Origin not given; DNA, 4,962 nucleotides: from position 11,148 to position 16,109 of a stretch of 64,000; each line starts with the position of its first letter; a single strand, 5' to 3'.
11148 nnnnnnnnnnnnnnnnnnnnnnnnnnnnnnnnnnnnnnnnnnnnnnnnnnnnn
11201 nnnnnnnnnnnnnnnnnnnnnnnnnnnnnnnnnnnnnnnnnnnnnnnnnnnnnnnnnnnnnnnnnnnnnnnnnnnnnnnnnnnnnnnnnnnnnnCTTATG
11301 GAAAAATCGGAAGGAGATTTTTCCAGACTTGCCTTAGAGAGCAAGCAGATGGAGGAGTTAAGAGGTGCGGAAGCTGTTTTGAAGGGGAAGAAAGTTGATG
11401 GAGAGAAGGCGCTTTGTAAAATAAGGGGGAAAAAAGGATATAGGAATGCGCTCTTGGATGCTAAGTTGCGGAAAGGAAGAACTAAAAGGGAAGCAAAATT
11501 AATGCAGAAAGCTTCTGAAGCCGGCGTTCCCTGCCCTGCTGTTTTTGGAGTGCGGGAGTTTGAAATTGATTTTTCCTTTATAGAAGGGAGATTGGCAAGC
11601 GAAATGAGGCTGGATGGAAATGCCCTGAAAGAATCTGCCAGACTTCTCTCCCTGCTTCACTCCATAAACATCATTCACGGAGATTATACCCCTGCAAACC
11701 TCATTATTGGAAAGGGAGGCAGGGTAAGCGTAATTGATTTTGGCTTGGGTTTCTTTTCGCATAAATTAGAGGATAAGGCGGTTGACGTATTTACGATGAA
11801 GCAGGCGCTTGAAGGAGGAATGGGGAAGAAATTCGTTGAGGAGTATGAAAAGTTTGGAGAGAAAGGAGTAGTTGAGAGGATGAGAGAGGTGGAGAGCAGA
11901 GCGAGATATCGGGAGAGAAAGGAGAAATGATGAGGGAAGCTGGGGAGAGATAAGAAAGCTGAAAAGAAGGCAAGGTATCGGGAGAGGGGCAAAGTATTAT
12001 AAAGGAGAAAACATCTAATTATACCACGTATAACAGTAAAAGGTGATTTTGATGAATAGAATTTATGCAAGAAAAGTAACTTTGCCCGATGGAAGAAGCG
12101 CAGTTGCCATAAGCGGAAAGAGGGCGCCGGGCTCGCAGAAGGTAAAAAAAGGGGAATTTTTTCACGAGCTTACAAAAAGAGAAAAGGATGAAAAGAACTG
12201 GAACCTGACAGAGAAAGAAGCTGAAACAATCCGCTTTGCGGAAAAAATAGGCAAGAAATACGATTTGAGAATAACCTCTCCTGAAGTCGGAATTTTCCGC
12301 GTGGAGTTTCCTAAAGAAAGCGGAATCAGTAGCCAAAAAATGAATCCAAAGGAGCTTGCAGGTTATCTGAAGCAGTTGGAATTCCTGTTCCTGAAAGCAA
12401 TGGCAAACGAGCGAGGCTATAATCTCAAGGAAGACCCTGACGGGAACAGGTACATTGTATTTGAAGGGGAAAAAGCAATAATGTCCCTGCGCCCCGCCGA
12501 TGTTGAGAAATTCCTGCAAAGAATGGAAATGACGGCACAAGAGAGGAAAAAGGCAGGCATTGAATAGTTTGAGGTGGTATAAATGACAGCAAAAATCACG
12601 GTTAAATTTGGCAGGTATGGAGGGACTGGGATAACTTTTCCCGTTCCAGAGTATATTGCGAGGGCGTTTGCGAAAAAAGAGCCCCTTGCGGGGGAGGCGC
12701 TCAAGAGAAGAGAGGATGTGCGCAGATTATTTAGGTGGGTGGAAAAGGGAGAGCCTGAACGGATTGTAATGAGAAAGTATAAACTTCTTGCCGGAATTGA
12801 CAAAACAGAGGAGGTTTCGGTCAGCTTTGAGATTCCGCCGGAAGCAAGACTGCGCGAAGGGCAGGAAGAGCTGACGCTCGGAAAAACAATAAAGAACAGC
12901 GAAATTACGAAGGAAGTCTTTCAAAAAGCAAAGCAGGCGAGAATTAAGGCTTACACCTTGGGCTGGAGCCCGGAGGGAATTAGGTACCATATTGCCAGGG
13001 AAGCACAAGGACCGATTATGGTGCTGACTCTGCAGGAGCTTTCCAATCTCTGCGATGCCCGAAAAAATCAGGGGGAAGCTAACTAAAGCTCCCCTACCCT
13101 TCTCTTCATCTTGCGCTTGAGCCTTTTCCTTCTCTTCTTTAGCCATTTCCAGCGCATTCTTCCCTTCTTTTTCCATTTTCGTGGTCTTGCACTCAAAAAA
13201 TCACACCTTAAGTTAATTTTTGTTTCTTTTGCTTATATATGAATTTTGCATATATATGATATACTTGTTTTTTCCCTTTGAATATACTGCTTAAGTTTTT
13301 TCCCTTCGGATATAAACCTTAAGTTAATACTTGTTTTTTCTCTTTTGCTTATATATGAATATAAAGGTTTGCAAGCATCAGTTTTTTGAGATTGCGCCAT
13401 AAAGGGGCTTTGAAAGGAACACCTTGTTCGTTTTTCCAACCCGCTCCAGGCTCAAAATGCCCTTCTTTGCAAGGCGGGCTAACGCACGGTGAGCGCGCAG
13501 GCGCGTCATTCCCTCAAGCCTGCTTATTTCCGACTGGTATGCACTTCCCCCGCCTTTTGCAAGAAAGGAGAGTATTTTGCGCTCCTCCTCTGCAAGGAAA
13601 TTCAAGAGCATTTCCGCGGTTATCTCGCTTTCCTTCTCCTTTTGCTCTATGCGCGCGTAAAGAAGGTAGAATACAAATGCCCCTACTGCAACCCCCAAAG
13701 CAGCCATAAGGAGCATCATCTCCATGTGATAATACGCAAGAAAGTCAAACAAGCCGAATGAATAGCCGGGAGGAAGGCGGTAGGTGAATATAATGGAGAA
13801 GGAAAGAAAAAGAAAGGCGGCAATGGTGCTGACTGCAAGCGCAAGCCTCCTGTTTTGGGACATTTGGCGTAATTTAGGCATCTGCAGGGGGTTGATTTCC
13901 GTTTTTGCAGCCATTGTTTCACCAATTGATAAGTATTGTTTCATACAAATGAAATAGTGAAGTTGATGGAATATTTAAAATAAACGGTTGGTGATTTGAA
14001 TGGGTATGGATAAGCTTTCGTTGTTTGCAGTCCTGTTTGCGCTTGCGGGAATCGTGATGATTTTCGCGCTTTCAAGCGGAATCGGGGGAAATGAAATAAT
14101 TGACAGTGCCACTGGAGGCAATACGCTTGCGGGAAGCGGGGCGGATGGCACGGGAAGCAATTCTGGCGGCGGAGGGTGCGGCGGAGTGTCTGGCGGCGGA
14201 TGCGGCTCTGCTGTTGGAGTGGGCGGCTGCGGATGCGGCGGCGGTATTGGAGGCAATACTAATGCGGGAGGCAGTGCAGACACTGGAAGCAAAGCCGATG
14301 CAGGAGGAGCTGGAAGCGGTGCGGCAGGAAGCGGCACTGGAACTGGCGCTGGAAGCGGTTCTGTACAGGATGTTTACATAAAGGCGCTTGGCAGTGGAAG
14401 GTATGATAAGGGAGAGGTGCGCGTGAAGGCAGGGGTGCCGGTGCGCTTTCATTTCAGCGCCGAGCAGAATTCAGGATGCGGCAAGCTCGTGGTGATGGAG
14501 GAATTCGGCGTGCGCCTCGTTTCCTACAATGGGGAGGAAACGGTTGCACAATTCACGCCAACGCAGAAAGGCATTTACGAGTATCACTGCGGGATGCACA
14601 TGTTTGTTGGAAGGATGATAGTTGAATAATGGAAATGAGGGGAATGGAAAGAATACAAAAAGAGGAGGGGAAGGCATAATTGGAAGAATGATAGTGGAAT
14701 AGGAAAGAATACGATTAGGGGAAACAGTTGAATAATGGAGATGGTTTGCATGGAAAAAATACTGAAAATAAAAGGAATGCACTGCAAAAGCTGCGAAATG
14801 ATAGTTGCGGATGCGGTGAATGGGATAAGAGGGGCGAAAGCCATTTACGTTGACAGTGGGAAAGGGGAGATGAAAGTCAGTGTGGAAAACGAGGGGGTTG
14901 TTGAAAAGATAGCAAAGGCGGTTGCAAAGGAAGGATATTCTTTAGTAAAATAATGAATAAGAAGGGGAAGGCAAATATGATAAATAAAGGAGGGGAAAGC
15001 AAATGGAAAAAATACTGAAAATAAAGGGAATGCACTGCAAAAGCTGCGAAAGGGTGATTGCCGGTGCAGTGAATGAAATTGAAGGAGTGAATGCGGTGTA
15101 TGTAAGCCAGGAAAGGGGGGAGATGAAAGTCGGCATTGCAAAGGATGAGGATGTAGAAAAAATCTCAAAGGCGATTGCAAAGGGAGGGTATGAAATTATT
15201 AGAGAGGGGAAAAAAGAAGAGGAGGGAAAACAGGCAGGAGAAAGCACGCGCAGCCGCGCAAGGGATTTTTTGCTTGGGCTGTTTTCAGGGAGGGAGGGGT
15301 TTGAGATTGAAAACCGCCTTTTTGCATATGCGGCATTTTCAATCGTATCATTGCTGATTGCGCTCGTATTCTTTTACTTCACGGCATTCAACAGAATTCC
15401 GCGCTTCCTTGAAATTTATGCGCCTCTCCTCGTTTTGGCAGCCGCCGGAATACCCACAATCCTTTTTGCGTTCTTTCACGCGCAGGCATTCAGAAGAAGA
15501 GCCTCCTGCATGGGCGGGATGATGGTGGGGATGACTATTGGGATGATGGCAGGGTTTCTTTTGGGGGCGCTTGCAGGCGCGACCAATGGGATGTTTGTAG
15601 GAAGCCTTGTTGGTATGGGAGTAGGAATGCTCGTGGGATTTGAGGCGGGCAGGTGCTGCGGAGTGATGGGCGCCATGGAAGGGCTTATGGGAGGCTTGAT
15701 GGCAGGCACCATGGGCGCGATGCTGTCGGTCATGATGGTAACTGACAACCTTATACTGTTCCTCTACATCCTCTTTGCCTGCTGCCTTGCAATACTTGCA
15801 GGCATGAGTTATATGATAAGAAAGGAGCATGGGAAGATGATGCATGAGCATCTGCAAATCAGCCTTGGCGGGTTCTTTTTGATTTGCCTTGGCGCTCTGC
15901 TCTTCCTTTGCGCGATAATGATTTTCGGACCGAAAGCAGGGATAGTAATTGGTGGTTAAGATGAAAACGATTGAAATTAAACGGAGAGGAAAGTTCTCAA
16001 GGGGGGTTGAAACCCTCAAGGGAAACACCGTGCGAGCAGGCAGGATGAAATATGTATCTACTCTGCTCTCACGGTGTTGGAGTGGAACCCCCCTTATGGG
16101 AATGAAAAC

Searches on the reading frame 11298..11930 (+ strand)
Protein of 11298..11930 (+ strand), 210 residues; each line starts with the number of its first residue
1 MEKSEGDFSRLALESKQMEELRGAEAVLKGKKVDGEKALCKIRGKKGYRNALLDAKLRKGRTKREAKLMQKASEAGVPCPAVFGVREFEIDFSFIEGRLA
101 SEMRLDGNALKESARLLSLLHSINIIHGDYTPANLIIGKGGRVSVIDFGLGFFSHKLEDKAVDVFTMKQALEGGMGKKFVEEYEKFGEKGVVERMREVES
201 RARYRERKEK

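Call 65: search_protein_families(library=pfam, proteins=[window:11298-11930:+], max_evalue=0.001)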
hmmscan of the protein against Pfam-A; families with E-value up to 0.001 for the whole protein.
window:11298-11930:+ (210 aa): 4 families
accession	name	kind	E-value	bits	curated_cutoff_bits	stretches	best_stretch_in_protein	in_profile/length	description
PF01636.29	APH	-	9.9e-10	39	23.2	1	125-155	170-201/239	Phosphotransferase enzyme family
PF01163.29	RIO1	-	1.1e-06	28.9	22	1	57-149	50-149/187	RIO domain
PF06293.20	Kdo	-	2.4e-05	24.3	21.3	0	104-148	118-166/207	Lipopolysaccharide kinase (Kdo/WaaP) family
PF00069.31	Pkinase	-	7.8e-05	22.6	31.7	1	108-156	102-150/263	Protein kinase domain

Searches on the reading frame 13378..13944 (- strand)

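Call 65: search_protein_families(library=pfam, proteins=[window:13378-13944:-], max_evalue=0.001)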
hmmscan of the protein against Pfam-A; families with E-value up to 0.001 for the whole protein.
window:13378-13944:- (188 aa): 2 families
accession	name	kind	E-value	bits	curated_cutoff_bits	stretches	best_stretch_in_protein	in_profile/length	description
PF24034.1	DUF7343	-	1.9e-06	28.1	27.6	1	118-177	2-61/62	Domain of unknown function (DUF7343)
PF12802.13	MarR_2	-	0.00011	22.7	27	1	124-169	10-55/61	MarR family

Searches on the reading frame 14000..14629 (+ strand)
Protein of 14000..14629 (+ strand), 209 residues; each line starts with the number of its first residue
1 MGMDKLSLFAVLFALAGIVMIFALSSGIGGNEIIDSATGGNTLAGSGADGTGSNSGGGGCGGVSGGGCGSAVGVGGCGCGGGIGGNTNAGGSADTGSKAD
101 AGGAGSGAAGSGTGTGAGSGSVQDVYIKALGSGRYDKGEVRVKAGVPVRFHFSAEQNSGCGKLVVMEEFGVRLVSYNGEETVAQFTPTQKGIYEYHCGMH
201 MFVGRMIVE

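Call 66: search_protein_families(library=pfam, proteins=[window:14000-14629:+], max_evalue=0.001)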
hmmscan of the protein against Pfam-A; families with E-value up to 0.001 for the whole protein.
window:14000-14629:+ (209 aa): 1 family
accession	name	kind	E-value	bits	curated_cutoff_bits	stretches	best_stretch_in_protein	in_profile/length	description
PF13473.12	Cupredoxin_1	-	3.9e-09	36.9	27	1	132-208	29-104/104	Cupredoxin-like domain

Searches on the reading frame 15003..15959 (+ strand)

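Call 36: search_protein_families(library=pfam, proteins=[window:15003-15959:+], max_evalue=0.001)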
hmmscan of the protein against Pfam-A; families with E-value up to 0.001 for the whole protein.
window:15003-15959:+ (318 aa): 1 family
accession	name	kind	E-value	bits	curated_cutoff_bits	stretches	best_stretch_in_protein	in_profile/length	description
PF00403.32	HMA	-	1.9e-09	38.2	24.8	1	5-64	2-62/62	Heavy-metal-associated domain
